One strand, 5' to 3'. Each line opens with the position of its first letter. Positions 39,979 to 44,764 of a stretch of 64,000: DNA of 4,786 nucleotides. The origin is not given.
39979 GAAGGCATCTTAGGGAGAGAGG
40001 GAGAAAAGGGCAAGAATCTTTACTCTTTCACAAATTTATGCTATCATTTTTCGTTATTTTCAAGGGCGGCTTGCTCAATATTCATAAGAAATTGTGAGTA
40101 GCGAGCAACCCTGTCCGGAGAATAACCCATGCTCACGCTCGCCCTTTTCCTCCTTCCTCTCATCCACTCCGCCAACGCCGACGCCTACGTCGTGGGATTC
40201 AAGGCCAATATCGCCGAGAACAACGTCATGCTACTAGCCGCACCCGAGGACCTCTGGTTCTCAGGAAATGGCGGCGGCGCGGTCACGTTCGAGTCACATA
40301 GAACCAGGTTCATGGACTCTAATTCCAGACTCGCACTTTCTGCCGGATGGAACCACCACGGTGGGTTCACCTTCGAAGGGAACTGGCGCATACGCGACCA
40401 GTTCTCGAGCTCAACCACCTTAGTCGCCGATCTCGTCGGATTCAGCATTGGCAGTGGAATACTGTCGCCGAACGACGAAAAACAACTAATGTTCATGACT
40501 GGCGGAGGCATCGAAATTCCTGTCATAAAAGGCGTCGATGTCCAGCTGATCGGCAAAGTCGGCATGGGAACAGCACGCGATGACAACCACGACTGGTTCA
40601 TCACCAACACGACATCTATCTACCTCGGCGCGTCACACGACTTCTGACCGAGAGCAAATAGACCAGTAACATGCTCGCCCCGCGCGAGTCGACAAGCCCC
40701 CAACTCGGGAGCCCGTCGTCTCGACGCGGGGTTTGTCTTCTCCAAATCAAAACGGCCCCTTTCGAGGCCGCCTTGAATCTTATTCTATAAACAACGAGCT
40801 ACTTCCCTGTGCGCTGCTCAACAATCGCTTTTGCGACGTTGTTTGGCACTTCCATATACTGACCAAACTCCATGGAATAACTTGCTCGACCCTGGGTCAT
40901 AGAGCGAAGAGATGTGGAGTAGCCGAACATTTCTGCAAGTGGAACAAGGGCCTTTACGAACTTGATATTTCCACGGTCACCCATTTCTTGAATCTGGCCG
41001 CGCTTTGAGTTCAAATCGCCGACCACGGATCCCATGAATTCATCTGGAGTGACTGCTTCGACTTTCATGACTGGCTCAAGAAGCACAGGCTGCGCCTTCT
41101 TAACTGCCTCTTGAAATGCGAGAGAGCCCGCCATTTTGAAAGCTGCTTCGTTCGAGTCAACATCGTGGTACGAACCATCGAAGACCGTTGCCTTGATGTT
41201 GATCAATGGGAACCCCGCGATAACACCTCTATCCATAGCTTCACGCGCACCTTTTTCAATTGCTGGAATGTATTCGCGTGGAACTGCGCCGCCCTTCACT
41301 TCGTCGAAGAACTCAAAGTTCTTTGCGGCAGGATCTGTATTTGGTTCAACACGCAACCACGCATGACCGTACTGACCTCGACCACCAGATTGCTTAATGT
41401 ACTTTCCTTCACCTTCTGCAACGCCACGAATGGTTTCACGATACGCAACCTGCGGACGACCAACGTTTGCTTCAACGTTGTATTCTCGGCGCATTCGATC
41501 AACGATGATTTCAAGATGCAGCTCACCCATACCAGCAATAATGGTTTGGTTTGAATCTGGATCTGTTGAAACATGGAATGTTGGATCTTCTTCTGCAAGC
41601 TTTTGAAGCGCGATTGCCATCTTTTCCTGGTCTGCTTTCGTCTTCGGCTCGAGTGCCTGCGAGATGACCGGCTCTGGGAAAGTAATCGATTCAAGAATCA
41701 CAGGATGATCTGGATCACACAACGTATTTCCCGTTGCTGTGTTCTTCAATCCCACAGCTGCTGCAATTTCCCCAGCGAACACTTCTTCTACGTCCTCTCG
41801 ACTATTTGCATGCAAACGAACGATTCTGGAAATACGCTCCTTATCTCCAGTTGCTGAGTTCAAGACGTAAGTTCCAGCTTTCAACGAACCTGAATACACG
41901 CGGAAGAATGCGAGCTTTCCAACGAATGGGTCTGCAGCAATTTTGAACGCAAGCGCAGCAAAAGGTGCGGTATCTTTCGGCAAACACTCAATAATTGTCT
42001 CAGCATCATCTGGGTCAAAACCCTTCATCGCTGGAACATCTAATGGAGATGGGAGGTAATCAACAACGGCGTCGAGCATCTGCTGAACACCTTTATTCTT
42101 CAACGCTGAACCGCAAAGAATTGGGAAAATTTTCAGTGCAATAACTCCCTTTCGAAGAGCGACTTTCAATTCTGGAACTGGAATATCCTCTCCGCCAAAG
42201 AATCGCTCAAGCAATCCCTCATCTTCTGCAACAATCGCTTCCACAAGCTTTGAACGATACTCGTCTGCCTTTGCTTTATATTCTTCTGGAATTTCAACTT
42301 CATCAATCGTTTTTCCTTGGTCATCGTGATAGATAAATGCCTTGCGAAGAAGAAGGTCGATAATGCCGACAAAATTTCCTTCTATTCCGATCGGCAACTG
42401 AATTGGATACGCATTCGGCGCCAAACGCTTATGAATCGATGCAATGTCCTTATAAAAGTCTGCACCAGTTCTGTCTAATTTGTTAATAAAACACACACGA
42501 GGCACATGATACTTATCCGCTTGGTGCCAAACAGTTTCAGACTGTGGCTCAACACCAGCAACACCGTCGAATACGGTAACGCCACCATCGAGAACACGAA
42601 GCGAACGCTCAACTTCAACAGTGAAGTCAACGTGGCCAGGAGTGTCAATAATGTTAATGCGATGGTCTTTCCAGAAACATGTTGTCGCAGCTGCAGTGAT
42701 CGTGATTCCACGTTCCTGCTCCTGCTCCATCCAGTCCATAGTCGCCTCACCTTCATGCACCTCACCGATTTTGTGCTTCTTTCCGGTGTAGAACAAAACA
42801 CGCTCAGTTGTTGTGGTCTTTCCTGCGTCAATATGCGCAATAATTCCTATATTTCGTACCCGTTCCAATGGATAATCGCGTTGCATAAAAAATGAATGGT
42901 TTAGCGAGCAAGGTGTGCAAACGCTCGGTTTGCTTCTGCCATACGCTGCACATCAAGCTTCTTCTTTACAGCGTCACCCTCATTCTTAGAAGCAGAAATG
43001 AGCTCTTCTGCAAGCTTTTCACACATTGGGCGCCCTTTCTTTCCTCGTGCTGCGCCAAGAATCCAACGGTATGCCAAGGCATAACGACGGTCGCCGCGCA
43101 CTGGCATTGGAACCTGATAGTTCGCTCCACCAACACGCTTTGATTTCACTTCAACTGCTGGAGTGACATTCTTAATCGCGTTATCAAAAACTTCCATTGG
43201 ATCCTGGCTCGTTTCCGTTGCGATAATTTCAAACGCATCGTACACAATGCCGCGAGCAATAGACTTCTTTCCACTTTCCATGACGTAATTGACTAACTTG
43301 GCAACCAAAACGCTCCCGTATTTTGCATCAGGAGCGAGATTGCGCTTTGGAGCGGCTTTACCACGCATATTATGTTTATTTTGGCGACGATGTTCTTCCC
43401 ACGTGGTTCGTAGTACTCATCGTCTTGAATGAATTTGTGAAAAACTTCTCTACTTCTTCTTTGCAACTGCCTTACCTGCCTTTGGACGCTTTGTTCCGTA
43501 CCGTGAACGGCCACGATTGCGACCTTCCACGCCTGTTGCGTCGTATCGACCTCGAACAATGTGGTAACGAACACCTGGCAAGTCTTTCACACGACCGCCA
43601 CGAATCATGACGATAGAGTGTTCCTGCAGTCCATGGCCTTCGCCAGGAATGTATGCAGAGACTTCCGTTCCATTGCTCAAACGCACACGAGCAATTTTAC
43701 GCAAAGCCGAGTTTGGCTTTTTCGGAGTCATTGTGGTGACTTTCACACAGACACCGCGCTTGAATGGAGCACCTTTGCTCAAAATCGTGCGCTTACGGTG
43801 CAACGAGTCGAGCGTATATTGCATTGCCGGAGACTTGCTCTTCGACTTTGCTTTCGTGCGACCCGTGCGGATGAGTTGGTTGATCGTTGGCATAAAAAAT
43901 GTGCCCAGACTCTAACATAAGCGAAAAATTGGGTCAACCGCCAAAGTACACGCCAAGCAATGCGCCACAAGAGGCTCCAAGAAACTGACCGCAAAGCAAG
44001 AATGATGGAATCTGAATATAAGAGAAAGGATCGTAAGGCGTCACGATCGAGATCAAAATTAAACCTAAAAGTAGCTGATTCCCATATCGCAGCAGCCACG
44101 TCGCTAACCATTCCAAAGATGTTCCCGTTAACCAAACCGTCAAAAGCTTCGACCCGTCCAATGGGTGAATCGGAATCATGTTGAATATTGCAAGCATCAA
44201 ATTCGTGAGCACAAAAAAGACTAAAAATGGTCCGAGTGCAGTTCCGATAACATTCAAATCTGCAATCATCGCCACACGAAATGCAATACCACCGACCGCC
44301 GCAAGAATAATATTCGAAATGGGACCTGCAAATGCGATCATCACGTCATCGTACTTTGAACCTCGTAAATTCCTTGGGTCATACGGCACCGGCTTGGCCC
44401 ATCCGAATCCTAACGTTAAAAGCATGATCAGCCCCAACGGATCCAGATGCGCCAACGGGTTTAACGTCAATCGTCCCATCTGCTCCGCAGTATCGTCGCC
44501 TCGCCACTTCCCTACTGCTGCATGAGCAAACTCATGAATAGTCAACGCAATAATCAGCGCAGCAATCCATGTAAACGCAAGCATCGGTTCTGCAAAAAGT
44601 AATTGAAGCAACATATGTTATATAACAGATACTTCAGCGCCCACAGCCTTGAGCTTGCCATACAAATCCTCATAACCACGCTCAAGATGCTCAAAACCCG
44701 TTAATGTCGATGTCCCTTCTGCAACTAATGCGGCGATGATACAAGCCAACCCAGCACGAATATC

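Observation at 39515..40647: Two unrelated genes (acidic protein; GC-rich secreted beta-rich protein on the opposite strand) split the str operon between fusA and tuf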

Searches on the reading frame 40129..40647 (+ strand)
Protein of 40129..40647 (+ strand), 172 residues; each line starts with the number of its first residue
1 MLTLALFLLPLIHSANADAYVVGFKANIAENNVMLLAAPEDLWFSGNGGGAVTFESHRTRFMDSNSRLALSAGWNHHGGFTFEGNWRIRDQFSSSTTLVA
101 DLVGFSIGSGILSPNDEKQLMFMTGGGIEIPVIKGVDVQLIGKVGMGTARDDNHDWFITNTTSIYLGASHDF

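Call 5: search_protein_families(library=pfam, proteins=[window:40129-40647:+], max_evalue=1)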
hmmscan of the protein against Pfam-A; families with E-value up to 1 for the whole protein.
window:40129-40647:+ (172 aa): 0 families

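Call 8: find_homologous_proteins(query=window:40129-40647:+, max_evalue=0.01)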
Query window:40129-40647:+ (172 aa): 3 proteins with E <= 0.01 among 53 candidates.
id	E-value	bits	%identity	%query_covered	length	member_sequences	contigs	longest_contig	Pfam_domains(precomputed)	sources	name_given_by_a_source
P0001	3.0e-110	383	100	100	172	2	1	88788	-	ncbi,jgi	ncbi:MAG: hypothetical protein WCT28_02280 [Patescibacteria group bacterium]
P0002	9.8e-75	268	70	100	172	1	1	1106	-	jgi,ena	-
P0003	1.7e-69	251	65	100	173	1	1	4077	-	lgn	-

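Call 9: find_encoding_contigs(protein=P0003, flank=5000)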
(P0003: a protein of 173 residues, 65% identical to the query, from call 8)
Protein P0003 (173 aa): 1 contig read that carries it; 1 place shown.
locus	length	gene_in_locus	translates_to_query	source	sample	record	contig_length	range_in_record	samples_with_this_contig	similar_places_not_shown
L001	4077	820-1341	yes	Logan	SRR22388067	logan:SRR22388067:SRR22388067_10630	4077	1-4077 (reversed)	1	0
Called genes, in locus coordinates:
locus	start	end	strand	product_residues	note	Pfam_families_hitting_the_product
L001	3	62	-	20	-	?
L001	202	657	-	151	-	-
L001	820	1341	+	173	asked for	-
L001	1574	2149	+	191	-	PF00583:Acetyltransf_1, PF13508:Acetyltransf_7 (weak)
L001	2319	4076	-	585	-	?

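Call 10: find_encoding_contigs(protein=P0002, flank=5000)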
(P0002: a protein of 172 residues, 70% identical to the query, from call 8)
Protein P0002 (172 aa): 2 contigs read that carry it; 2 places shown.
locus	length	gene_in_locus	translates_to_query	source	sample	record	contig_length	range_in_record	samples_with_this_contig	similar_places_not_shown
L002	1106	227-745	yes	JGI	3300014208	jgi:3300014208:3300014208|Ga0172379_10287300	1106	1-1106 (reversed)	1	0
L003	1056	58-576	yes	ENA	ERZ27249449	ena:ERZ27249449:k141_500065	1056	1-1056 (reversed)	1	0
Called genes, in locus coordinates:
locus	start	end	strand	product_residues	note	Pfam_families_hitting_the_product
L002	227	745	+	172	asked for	-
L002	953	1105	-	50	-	?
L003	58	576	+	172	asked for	-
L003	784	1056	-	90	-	?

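Call 25: predict_structure(alignment_id=A2)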
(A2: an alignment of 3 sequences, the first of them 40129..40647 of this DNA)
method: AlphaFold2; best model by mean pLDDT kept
length: 172 residues; sequences in the alignment: 3
mean_pLDDT: 29.6   pTM: 0.23
mean pLDDT of the five models: 29.6, 29.6, 28.9, 25.8, 25.3
residues with pLDDT >= 90: 0; 70-90: 0; 50-70: 0; < 50: 172
segments of 3 or more residues with pLDDT < 50: 1-172
pLDDT, mean of each block of 10 residues (from residue 1): 28 25 26 27 25 31 31 31 38 38 31 25 28 35 30 29 26 25
secondary structure, 60 per line:
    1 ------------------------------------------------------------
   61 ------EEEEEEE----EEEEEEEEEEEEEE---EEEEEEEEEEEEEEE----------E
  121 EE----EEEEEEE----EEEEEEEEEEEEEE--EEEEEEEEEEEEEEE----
elements in order: E67-73 E78-91 E95-109 E120-122 E127-133 E138-151 E154-168

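Call 28: search_protein_representatives(alignment_id=A2)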
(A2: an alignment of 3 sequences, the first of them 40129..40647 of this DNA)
Query: 3 sequences, 172 profile positions. Proteins with E-value up to 0.001 (for the whole library): 1; up to 1e-10: 1; up to 1e-30: 1. The best 1 are listed.
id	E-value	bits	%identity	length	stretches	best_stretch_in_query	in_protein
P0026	3.2e-62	225.6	-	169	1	7-170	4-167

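Call 35: search_protein_families(library=pfam, proteins=[window:40129-40647:+, P0002, P0003, P0026], max_evalue=10)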
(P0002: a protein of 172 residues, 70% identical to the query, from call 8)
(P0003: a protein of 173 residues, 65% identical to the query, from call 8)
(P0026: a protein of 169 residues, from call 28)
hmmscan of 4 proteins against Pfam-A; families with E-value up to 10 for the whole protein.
window:40129-40647:+ (172 aa): 0 families

P0002 (172 aa): 0 families

P0003 (173 aa): 0 families

P0026 (169 aa): 0 families

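Call 36: search_solved_structures(query=A2, max_evalue=10)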
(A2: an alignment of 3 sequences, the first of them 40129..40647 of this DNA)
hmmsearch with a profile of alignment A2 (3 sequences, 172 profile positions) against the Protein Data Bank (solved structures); distinct sequences matched with E-value up to 10: 0.

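Call 50: search_protein_families(library=ncbifam, proteins=[window:40129-40647:+, L001:1610-2149:+], max_evalue=0.1)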
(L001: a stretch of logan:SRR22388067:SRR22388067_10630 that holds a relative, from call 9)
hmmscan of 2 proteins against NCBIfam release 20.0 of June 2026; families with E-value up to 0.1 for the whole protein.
window:40129-40647:+ (172 aa): 0 families

L001:1610-2149:+ (179 aa): 1 family
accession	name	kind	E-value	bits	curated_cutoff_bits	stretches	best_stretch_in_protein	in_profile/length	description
NF000482.1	AAC_3_XI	exception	0.013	15.3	300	1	108-139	78-108/148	aminoglycoside N-acetyltransferase AAC(3)-XI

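Call 61: find_related_loci(query=A4, collection=metagenome_contigs, flank=6000)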
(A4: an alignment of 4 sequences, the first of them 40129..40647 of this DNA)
Query A4 (172 aa) in metagenome_contigs; peptide patterns used: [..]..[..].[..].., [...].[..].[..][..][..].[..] (x = any residue, [..] = any of these).
199 stretches matched a pattern; 1 encode a relative of the query (tblastn E <= 1e-3); 1 distinct loci.
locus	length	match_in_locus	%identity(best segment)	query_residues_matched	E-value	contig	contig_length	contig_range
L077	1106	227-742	70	1-172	1e-87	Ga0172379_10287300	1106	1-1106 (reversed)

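Call 62: find_encoding_contigs(protein=P0026, flank=6000, max_places=3)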
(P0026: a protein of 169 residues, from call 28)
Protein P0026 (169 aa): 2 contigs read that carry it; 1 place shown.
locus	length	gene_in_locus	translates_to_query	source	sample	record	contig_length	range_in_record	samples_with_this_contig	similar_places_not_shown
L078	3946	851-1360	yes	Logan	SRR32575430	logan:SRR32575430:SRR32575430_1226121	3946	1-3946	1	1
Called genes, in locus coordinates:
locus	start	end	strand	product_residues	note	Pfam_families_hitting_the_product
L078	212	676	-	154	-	-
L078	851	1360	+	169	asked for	-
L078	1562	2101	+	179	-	-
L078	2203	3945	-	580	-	?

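Call 72: search_protein_families(library=padloc, proteins=[window:40129-40647:+, L001:1610-2149:+], max_evalue=0.1)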
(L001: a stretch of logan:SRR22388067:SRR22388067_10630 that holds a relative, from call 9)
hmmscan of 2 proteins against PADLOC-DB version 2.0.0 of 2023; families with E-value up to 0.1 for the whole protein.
window:40129-40647:+ (172 aa): 0 families

L001:1610-2149:+ (179 aa): 0 families

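Call 73: search_protein_families(library=phrogs, proteins=[window:40129-40647:+, L001:1610-2149:+], max_evalue=0.1)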
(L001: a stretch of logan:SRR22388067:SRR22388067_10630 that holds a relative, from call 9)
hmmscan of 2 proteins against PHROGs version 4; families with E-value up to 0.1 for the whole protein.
window:40129-40647:+ (172 aa): 0 families

L001:1610-2149:+ (179 aa): 3 families
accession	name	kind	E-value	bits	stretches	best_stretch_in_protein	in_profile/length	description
phrog_1249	-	other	6.5e-05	23.7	1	104-163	88-150/180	acetyltransferase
phrog_3810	-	other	0.00095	20.2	1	102-133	82-113/155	acetyltransferase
phrog_8663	-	unknown function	0.028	14.4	1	105-133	219-247/314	-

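Call 74: search_protein_families(library=pfam, proteins=[L001:1610-2149:+, L078:1562-2101:+], max_evalue=0.001)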
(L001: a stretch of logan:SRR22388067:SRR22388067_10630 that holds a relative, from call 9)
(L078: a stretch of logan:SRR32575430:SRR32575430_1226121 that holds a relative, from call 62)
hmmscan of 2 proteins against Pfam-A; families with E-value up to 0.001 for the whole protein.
L001:1610-2149:+ (179 aa): 2 families
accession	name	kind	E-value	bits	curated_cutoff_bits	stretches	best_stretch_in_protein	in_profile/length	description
PF00583.31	Acetyltransf_1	-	5.1e-08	33.6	20.7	1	71-158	42-115/116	Acetyltransferase (GNAT) family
PF13508.13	Acetyltransf_7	-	1.9e-06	28.6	27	1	96-158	19-81/84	Acetyltransferase (GNAT) domain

L078:1562-2101:+ (179 aa): 0 families

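Call 76: find_related_loci(query=A4, collection=viral_contigs, flank=5000)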
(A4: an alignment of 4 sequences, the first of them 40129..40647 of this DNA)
Query A4 (172 aa) in viral_contigs; peptide patterns used: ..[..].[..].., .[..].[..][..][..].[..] (x = any residue, [..] = any of these).
94 stretches matched a pattern, but none encodes a relative of the query by tblastn (E <= 1e-3).

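Call 77: search_dna_similar(query=window:40129-40647:+, collection=plasmids, mode=protein, max_evalue=0.01, max_rows=10)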
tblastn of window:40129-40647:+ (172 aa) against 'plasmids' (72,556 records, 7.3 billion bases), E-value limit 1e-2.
No match.

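Call 78: search_dna_similar(query=window:40129-40647:+, collection=phages, mode=protein, max_evalue=0.01, max_rows=10)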
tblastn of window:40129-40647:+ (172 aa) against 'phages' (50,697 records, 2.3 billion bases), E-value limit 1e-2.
No match.

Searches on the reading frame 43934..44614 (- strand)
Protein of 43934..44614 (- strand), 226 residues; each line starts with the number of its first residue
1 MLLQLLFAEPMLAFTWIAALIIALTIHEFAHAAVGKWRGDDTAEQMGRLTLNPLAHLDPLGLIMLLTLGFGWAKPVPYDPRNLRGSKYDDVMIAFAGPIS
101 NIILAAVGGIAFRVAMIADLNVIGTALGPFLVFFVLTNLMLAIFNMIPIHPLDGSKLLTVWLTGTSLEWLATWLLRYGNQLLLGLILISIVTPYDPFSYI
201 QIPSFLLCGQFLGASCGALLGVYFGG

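Call 87: search_protein_families(library=pfam, proteins=[window:43934-44614:-], max_evalue=0.001)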
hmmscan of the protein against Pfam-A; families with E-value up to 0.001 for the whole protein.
window:43934-44614:- (226 aa): 1 family
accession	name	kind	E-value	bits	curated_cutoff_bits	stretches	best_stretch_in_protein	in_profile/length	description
PF02163.28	Peptidase_M50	-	4.5e-11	42.9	27.2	1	120-165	152-197/221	Peptidase family M50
